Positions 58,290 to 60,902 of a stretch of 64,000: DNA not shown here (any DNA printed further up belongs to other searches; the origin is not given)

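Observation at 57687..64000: Terminal accessory island: vapBC, two-HKD phospholipase-D-family protein, HD-domain protein, AT-richer spacer and Sel1-repeat protein form a candidate toxin/immunity or defence module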

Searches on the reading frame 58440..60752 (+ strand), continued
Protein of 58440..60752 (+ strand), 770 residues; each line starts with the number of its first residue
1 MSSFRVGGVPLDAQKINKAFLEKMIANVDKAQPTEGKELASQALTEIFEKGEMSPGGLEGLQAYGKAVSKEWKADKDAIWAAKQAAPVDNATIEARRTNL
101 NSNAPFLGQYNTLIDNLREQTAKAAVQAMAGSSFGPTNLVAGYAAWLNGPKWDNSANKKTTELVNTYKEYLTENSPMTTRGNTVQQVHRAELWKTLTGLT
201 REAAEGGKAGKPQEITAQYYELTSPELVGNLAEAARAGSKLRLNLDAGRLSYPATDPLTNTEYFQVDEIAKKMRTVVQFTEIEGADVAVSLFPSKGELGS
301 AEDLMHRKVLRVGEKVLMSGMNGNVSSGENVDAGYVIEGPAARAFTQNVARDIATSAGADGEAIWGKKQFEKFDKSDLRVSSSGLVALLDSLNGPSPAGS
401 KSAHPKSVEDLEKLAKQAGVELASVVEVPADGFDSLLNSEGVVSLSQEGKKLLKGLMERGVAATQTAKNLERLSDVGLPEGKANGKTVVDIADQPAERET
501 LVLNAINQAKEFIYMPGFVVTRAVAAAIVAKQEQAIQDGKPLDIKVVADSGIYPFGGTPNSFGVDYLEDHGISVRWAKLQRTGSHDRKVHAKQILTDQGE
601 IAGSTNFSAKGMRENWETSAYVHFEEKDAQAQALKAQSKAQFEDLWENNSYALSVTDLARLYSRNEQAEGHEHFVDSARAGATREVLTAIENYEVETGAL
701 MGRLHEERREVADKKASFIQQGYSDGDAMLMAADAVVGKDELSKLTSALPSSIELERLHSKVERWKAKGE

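Call 94: search_protein_families(library=padloc, proteins=[L015:4396-6216:+, L015:6568-7197:+, L015:7261-7884:-, L015:7837-8580:+, L015:9782-11377:-, L012:18627-20669:-, L011:16865-20374:-, L014:6332-8302:+, L011:6561-8039:-], max_evalue=1e-8)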
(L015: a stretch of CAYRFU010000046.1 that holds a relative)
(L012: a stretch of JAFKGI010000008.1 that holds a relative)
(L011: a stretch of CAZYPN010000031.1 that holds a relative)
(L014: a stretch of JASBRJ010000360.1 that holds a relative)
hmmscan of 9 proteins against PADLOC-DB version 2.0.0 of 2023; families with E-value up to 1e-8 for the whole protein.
L015:4396-6216:+ (607 aa): 0 families

L015:6568-7197:+ (210 aa): 0 families

L015:7261-7884:- (207 aa): 0 families

L015:7837-8580:+ (248 aa): 5 families
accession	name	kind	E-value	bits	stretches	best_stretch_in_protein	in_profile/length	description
PDLC01369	Cas5e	-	5e-27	93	1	79-195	47-156/163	CAS-I-E; effector_G5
PDLC01258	Cas5e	-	6.6e-27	92.6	1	79-194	48-157/165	CAS-I-E; effector_G5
PDLC01644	Cas5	-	1.6e-25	88.6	1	72-193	46-155/192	CAS-I; effector_G5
PDLC00949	Cas5e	-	7.2e-25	86.2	1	75-190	47-172/230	"CRISPR-associated protein Cas5/CasD, subtype I-E/ECOLI"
PDLC01306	Cas5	-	8.6e-20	69.7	1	82-187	47-145/174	CAS-I; effector_G5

L015:9782-11377:- (531 aa): 105 families (the best 25 are shown)
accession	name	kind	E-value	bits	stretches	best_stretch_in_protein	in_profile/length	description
PDLC00271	PtuA1|PtuA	-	1.1e-139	464.6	1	114-523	3-413/421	AAA ATPase domain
PDLC00299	PtuA1|PtuA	-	1e-100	336.3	2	313-522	300-520/535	AAA ATPase domain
PDLC02913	ATPase_I-A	-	2.4e-99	331.8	2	307-522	281-501/508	-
PDLC00286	PtuA1|PtuA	-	1.7e-88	294.6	1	242-524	6-282/289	AAA ATPase domain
PDLC00278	PtuA1|PtuA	-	4.4e-87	291.2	1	113-522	2-426/436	AAA ATPase domain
PDLC00311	PtuA1|PtuA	-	6.1e-84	280.6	1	114-521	3-447/455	AAA ATPase domain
PDLC00284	PtuA1|PtuA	-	2.6e-83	278.7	2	316-522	318-535/545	AAA ATPase domain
PDLC00310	PtuA1|PtuA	-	3.5e-74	248.5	1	113-517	2-427/443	AAA ATPase domain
PDLC00277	PtuA1|PtuA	-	2.9e-67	225.7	1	114-520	3-414/423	AAA ATPase domain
PDLC00298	PtuA1|PtuA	-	9.7e-65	217.3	1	113-523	2-416/423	AAA ATPase domain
PDLC00275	PtuA1|PtuA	-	9.3e-61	204.1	1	210-521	24-340/348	AAA ATPase domain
PDLC00267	PtuA1|PtuA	-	7e-59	198.1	1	116-478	5-375/438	AAA ATPase domain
PDLC00304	PtuA1|PtuA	-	8.1e-41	138.6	1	298-509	192-416/444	AAA ATPase domain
PDLC00295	PtuA1|PtuA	-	2e-38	130.6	1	312-506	214-417/451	AAA ATPase domain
PDLC00269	PtuA1|PtuA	-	1.9e-37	127.6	1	326-471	226-379/446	AAA ATPase domain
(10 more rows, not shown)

L012:18627-20669:- (680 aa): 0 families

L011:16865-20374:- (1169 aa): 0 families

L014:6332-8302:+ (657 aa): 0 families

L011:6561-8039:- (492 aa): 0 families

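Call 96: search_protein_families(library=pfam, proteins=[L015:4396-6216:+, L015:6038-6610:+, L015:6568-7197:+, L015:7499-7858:+, L015:8573-9148:+, L015:9329-9778:-, L015:11564-13015:-, L015:114-452:+], max_evalue=0.01)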
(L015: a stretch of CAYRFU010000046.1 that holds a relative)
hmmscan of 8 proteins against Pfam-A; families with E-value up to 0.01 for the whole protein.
L015:4396-6216:+ (607 aa): 1 family
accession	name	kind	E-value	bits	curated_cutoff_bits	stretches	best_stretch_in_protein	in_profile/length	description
PF23981.1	DUF7305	-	5.5e-05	23.6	27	1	248-338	31-131/185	Domain of unknown function (DUF7305)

L015:6038-6610:+ (191 aa): 1 family
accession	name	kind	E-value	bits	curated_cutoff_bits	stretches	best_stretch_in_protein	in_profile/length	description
PF07963.17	N_methyl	-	0.0096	15.9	21.2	0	61-82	5-26/27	Prokaryotic N-terminal methylation motif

L015:6568-7197:+ (210 aa): 1 family
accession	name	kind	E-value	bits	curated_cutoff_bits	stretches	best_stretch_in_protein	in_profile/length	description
PF07963.17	N_methyl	-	2.8e-05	23.9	21.2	1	15-39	3-27/27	Prokaryotic N-terminal methylation motif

L015:7499-7858:+ (120 aa): 0 families

L015:8573-9148:+ (192 aa): 1 family
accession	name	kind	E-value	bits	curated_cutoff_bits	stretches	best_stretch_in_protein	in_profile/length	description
PF08798.16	CRISPR_assoc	-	1.5e-48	166.4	25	1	1-192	1-223/223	CRISPR associated protein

L015:9329-9778:- (149 aa): 1 family
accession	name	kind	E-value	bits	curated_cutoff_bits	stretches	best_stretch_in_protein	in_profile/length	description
PF01844.29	HNH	-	0.003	18.1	21.4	1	54-92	1-38/47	HNH endonuclease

L015:11564-13015:- (483 aa): 17 families
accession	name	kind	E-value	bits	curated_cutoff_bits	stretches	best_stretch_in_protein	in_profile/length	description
PF00929.31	RNase_T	-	1.9e-22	81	24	1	4-154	2-162/164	Exonuclease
PF13280.12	WYL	-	3.1e-15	56.4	21.8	1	347-413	3-70/70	WYL domain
PF08279.18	HTH_11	-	1.5e-09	38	25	1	224-272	5-53/55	HTH domain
PF13412.12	HTH_24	-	3.9e-05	23.6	21.9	1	232-262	16-46/48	Winged helix-turn-helix DNA-binding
PF13551.12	HTH_29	-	0.00019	21.9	28.1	1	235-262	14-41/64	Winged helix-turn helix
PF09339.16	HTH_IclR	-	0.00021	21.4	22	1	226-262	10-47/52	IclR helix-turn-helix domain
PF01022.26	HTH_5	-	0.00027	21.2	22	1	222-262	5-44/47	Bacterial regulatory protein, arsR family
PF19187.6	HTH_PafC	-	0.00032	20.9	32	0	221-265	6-50/115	PafC helix-turn-helix domain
PF13730.12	HTH_36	-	0.0004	20.6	25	1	235-262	27-54/55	Helix-turn-helix domain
PF13384.12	HTH_23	-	0.00098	19.3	24.6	1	234-263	18-47/50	Homeodomain-like domain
PF01978.25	TrmB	-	0.0012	19.1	25.6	1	233-262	22-51/68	Sugar-specific transcriptional regulator TrmB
PF25213.1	HVO_A0261_N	-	0.0031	17.8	35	1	228-277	20-67/86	HVO_A0261 N-terminal domain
PF13482.12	RNase_H_2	-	0.0046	17.4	22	0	4-105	2-85/165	RNase_H superfamily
PF12728.13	HTH_17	-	0.005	17.5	27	0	235-256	3-24/51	Helix-turn-helix domain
PF12840.13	HTH_20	-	0.0053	17.2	27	0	223-262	8-47/51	Helix-turn-helix domain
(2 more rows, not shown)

L015:114-452:+ (113 aa): 0 families
